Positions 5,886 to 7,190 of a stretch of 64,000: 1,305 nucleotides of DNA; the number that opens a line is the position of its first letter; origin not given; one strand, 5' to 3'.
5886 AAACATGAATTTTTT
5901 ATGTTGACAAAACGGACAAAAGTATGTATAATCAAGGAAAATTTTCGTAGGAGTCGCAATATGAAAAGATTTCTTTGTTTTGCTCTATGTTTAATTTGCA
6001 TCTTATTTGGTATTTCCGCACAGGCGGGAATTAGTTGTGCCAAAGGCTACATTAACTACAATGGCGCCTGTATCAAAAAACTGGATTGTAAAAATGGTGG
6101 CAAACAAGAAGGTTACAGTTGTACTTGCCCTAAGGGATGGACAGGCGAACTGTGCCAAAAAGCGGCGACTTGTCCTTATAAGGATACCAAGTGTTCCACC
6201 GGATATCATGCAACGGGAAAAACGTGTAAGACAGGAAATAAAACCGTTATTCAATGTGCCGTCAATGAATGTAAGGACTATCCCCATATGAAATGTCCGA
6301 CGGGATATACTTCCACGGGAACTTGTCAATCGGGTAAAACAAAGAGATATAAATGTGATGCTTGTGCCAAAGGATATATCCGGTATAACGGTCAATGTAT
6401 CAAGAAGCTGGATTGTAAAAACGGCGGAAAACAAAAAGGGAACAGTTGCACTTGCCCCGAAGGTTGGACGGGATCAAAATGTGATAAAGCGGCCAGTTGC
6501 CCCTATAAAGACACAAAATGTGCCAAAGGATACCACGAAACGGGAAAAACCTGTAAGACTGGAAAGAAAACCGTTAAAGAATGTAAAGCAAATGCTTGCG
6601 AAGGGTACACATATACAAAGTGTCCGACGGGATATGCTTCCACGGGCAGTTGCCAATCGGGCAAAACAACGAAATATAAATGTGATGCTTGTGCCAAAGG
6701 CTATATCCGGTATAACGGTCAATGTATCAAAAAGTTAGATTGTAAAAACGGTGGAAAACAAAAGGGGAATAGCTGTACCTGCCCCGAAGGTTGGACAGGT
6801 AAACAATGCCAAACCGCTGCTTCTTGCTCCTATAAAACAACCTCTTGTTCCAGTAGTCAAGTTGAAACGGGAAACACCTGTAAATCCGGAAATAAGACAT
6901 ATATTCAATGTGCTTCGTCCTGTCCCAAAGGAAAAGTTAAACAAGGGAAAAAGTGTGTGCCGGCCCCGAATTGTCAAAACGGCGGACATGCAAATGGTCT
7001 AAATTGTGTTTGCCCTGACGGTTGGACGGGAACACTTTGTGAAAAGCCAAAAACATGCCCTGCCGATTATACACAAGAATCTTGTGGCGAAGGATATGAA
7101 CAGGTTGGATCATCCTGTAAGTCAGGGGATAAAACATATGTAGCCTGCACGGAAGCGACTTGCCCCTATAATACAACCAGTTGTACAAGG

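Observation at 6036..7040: Eukaryote-type EGF-like modules at the tip of a bacterial surface protein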

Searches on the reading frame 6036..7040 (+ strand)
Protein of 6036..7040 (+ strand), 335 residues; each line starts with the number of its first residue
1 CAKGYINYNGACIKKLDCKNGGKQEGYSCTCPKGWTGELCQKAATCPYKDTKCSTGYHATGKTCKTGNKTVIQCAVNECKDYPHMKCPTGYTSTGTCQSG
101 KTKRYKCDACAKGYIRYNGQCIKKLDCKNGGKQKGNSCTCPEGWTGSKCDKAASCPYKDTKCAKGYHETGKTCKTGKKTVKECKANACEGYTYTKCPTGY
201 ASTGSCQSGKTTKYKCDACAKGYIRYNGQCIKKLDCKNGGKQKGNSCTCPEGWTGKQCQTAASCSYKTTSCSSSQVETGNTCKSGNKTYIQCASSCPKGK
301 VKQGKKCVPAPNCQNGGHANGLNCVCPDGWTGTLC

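Call 5: search_protein_families(library=pfam, proteins=[window:6036-7040:+], max_evalue=10)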
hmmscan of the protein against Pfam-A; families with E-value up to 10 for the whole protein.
window:6036-7040:+ (335 aa): 8 families
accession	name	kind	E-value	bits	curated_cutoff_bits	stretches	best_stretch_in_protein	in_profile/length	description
PF21700.4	EGF_DL_JAG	-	4.2e-05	23.9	27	4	137-152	10-25/26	Delta-like/Jagged, EGF-like domain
PF25024.1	EGF_TEN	-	0.00015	21.9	65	2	12-190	62-226/234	Teneurin EGF domain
PF21795.3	JAG1-like_EGF2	-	0.0025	18.3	27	4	137-150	10-23/25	Protein jagged-1-like, atypical EGF2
PF10633.15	NPCBM_assoc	-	0.0037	17.9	24.4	0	137-152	27-43/78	NPCBM-associated, NEW3 domain of alpha-galactosidase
PF00008.33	EGF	-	0.01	16.5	21.5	4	18-38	12-31/32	EGF-like domain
PF07974.19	EGF_2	-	0.015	16.1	22.1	4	311-335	6-32/32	EGF-like domain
PF12947.13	EGF_3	-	0.05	14.3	28.5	3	8-38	4-32/36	EGF domain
PF25584.1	zf-CCCH_RBM22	-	3.2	8.3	53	1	144-168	10-34/36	RBM22 CCCH zinc finger domain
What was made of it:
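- On EGF-like domain superfamily (Pfam EGF clan: PF00008, PF21700, PF23106, PF25024): PF00008 scores 16.5 against 21.5 (call 5).
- Classical PF00008 is below its cut-off (16.5 against 21.5) (call 5).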

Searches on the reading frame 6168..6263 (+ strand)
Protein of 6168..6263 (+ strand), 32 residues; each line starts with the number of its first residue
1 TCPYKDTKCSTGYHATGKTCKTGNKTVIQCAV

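Call 48: search_solved_structures(query=A3, max_evalue=10, show_alignments=2)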
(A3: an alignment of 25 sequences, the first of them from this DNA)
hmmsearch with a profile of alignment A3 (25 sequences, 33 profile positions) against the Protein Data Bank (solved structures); distinct sequences matched with E-value up to 10: 1.
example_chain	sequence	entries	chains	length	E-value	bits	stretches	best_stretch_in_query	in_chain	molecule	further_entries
1ovo_A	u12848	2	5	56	0.42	13.8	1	1-29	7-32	OVOMUCOID THIRD DOMAIN | OVOMUCOID THIRD DOMAIN CLEAVED RDI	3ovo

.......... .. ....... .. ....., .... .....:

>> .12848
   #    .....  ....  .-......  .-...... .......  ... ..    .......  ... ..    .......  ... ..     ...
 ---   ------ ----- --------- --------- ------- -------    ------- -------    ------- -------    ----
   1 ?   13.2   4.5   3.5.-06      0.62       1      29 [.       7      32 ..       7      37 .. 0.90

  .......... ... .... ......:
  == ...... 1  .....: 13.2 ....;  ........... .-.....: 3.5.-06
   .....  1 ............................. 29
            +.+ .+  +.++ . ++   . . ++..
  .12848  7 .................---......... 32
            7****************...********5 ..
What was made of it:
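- Tried and rejected: The B-module profile against the PDB gave only a chance-level Kazal match at E=0.42 (call 48).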
